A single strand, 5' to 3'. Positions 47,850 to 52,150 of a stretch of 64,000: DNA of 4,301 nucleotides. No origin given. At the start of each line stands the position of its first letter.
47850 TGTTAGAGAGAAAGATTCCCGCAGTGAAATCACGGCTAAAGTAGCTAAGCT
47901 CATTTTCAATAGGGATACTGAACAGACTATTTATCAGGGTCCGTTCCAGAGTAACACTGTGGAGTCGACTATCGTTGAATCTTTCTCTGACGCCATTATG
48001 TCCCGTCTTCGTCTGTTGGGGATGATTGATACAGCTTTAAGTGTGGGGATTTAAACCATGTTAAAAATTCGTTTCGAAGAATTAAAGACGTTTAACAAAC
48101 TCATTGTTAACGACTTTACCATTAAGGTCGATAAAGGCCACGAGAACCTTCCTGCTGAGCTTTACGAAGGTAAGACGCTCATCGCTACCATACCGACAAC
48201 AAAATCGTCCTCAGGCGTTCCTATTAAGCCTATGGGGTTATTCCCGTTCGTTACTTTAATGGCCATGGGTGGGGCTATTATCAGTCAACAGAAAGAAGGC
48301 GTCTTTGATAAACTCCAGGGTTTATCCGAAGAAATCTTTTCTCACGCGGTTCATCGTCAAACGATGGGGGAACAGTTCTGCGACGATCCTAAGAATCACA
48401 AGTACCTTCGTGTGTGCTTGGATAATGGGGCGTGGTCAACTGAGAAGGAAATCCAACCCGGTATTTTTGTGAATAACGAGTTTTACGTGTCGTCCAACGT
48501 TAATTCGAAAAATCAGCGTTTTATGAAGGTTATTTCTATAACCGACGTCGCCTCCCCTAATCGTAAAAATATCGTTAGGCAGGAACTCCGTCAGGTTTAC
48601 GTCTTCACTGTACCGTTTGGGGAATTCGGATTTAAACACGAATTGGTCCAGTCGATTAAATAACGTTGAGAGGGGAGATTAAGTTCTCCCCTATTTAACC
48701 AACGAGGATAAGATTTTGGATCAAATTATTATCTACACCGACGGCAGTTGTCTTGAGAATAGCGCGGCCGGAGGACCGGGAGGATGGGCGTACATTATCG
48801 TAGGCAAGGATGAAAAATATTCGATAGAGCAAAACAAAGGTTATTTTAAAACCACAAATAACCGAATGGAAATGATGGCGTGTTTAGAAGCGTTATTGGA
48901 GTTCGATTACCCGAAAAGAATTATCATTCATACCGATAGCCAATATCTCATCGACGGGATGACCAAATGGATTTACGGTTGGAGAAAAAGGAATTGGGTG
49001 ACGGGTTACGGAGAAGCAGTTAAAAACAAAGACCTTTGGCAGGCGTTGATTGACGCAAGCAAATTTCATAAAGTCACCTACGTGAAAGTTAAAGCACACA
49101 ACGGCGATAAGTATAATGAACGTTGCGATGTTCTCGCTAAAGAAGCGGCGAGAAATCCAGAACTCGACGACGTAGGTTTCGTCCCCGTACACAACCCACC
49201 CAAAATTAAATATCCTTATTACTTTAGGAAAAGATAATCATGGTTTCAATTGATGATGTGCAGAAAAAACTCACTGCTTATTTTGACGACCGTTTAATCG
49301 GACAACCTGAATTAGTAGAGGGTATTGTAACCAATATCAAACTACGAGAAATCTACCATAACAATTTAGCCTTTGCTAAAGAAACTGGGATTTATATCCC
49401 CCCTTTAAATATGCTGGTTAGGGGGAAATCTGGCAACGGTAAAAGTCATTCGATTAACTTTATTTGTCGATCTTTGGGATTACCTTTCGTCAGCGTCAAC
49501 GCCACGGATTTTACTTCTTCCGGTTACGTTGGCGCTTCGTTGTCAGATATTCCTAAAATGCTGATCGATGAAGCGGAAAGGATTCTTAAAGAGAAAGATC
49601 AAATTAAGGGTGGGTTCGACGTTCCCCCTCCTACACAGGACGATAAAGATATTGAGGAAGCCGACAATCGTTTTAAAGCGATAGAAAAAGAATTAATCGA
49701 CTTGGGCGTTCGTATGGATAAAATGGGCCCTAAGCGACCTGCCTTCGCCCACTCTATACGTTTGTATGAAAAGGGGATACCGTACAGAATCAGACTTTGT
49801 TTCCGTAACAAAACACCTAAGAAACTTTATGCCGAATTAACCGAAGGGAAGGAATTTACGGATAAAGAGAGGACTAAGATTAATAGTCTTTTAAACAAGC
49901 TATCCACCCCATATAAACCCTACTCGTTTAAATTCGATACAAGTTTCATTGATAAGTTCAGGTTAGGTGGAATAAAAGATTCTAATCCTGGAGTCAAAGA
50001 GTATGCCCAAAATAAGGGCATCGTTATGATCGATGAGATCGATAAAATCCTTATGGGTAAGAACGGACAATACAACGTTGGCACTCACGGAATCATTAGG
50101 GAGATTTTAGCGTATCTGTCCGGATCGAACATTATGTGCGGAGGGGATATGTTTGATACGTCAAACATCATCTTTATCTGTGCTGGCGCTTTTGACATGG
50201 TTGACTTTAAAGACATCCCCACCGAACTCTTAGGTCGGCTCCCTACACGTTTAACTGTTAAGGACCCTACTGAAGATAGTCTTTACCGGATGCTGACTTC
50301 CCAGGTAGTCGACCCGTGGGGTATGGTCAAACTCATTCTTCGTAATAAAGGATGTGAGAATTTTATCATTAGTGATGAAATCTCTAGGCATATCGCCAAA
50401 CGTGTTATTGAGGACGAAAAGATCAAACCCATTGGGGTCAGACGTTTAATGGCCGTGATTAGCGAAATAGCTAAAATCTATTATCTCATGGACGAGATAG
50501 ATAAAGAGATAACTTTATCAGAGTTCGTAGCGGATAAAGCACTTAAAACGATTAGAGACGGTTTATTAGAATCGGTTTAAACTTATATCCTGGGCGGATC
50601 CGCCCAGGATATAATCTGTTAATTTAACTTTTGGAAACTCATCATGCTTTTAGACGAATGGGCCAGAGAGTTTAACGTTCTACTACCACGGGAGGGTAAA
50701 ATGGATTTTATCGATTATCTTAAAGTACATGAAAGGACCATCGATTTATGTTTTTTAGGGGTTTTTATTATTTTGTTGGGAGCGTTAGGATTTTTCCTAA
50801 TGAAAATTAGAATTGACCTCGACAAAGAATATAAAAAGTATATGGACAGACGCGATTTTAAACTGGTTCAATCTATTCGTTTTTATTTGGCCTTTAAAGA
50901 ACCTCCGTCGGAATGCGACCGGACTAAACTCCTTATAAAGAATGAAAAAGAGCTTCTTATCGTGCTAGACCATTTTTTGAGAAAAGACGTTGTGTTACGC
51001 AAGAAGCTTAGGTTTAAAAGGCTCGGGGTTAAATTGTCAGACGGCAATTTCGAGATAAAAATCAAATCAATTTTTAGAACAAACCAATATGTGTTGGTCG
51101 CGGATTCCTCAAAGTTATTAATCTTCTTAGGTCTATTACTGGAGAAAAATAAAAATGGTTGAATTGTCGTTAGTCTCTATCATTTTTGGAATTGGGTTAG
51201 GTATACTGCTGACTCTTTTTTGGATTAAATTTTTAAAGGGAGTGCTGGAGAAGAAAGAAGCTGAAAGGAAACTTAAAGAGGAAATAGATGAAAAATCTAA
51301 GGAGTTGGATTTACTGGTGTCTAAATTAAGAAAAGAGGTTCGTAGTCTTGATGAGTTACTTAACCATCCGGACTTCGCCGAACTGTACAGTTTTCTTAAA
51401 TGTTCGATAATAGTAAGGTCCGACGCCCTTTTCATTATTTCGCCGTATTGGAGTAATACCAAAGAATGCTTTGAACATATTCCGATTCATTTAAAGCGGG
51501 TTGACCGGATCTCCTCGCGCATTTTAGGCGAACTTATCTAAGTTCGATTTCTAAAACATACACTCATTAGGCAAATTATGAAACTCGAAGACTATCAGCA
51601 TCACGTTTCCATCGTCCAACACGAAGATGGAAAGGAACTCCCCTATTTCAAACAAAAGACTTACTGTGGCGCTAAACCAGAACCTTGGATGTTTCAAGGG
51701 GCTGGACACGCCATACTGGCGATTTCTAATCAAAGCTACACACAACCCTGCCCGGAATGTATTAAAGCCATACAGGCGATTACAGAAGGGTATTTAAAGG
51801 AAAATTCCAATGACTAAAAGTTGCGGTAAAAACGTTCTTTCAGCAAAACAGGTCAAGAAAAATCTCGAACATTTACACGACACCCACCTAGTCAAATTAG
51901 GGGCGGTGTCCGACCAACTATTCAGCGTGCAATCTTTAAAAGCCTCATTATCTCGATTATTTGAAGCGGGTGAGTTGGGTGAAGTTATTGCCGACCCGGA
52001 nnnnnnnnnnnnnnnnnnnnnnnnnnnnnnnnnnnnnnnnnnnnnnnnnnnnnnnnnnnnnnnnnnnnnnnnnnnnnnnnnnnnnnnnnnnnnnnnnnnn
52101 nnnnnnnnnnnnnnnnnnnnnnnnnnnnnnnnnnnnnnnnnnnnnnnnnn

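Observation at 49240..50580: Orphan HslU-like AAA+ unfoldase without an HslV partner in the window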

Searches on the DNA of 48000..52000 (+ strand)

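Call 7: search_dna_similar(query=window:48000-52000:+, collection=phages, mode=near, max_rows=20)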
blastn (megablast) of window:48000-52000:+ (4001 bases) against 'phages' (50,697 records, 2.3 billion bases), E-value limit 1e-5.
Records with a match: 5; places in all: 8; records where one place covers at least 80% of the query: 3.
Best place of each record, by identity: 95-99% 1; 90-95% 3; 80-90% 1.
By first word of the organism name: Klebsiella 3; Stenotrophomonas 1; Raoultella 1.
By host as written in the record: Stenotrophomonas maltophilia 1; Klebsiella pneumoniae 1; Klebsiella pneumoniae ATCC 700603 1; Klebsiella pneumoniae KLEB009 1; Raoultella ornithinolytica 1.
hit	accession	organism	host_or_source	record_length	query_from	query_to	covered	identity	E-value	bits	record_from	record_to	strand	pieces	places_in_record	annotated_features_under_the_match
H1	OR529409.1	Stenotrophomonas phage BUCTxx100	Stenotrophomonas maltophilia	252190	1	4001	93%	95.5%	0e+0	5971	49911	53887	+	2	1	hypothetical protein (x7) | ribonuclease HI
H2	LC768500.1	Klebsiella phage phiKp_32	Klebsiella pneumoniae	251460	1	3819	84%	94.8%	0e+0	5261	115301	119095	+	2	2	hslU: ATP-dependent protease ATPase subunit HslU | hypothetical protein (x5) | rnhA: ribonuclease HI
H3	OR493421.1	Klebsiella phage YC1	Klebsiella pneumoniae ATCC 700603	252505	1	3812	84%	94.3%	0e+0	5163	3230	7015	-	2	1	hypothetical protein (x6) | ribonuclease HI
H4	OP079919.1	Klebsiella phage KPN8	Klebsiella pneumoniae KLEB009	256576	1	3805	80%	91.8%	0e+0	4447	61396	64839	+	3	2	ATP-dependent protease | hypothetical protein (x4) | ribonuclease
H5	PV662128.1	Raoultella phage VB_ZK_P1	Raoultella ornithinolytica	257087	1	3823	70%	87.9%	0e+0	3302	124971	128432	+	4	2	VBZKP1_119: hypothetical protein | VBZKP1_117: hypothetical protein | VBZKP1_118: hypothetical protein | VBZKP1_120: hypothetical protein | VBZKP1_121: hypothetical protein | and 2 other names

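Call 10: get_annotated_region(hit=H2, flank=20000)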
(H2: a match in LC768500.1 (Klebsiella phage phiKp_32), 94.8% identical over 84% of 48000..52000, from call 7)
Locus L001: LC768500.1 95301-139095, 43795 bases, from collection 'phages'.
description: Klebsiella phage phiKp_32 DNA, complete genome.
organism: Klebsiella phage phiKp_32 (NCBI taxid 2979986)
taxonomy: Viruses; Duplodnaviria; Heunggongvirae; Uroviricota; Caudoviricetes
host: Klebsiella pneumoniae; source: Sewage; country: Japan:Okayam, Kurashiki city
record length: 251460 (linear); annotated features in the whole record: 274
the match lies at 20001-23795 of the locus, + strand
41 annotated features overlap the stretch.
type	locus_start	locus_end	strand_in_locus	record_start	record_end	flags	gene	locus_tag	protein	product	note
CDS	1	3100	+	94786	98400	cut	-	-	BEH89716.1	hypothetical protein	phiKp32_0920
CDS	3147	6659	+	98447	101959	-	-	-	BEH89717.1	hypothetical protein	phiKp32_0930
CDS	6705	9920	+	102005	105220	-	-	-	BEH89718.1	hypothetical protein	phiKp32_0940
CDS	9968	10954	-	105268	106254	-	-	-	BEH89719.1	hypothetical protein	phiKp32_0950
CDS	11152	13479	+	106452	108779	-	-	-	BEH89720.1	hypothetical protein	phiKp32_0960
CDS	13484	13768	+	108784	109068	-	-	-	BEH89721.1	hypothetical protein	phiKp32_0970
CDS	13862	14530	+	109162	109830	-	-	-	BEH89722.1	hypothetical protein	phiKp32_0980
CDS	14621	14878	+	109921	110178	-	-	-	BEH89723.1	hypothetical protein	phiKp32_0990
CDS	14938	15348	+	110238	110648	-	-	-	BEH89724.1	hypothetical protein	phiKp32_1000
CDS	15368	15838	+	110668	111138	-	-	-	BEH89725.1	hypothetical protein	phiKp32_1010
CDS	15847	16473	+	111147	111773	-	-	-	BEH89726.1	hypothetical protein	phiKp32_1020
CDS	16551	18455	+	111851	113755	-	ligA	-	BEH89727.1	NAD-dependent DNA ligase LigA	phiKp32_1030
CDS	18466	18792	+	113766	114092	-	-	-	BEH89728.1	hypothetical protein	phiKp32_1040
CDS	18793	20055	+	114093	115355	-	-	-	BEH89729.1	hypothetical protein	phiKp32_1050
CDS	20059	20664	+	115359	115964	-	-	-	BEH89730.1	hypothetical protein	phiKp32_1060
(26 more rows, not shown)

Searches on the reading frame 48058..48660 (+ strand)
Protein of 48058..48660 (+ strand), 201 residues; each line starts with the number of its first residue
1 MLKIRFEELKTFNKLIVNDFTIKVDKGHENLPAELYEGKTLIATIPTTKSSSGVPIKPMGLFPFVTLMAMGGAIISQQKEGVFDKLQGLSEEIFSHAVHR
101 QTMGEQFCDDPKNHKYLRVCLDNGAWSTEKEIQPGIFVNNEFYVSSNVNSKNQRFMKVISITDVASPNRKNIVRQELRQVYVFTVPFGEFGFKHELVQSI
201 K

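Call 37: search_protein_families(library=pfam, proteins=[window:48058-48660:+], max_evalue=0.01)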
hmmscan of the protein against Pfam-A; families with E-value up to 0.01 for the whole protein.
window:48058-48660:+ (201 aa): 0 families

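Call 68: search_protein_families(library=phrogs, proteins=[window:48058-48660:+], max_evalue=0.001)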
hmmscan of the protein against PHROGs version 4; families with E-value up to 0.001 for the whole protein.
window:48058-48660:+ (201 aa): 0 families

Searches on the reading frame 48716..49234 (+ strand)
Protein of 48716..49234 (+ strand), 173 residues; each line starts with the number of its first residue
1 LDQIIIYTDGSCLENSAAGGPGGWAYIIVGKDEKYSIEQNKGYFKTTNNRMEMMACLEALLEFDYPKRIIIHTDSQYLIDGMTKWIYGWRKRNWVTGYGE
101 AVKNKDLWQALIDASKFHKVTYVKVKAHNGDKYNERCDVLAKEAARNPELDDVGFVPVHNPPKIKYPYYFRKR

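Call 37: search_protein_families(library=pfam, proteins=[window:48716-49234:+], max_evalue=0.01)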
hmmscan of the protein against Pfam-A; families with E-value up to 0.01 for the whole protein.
window:48716-49234:+ (173 aa): 1 family
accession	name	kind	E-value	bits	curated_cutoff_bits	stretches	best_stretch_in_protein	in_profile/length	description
PF00075.30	RNase_H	-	5.1e-40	137.3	25.8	1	3-145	3-140/141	RNase H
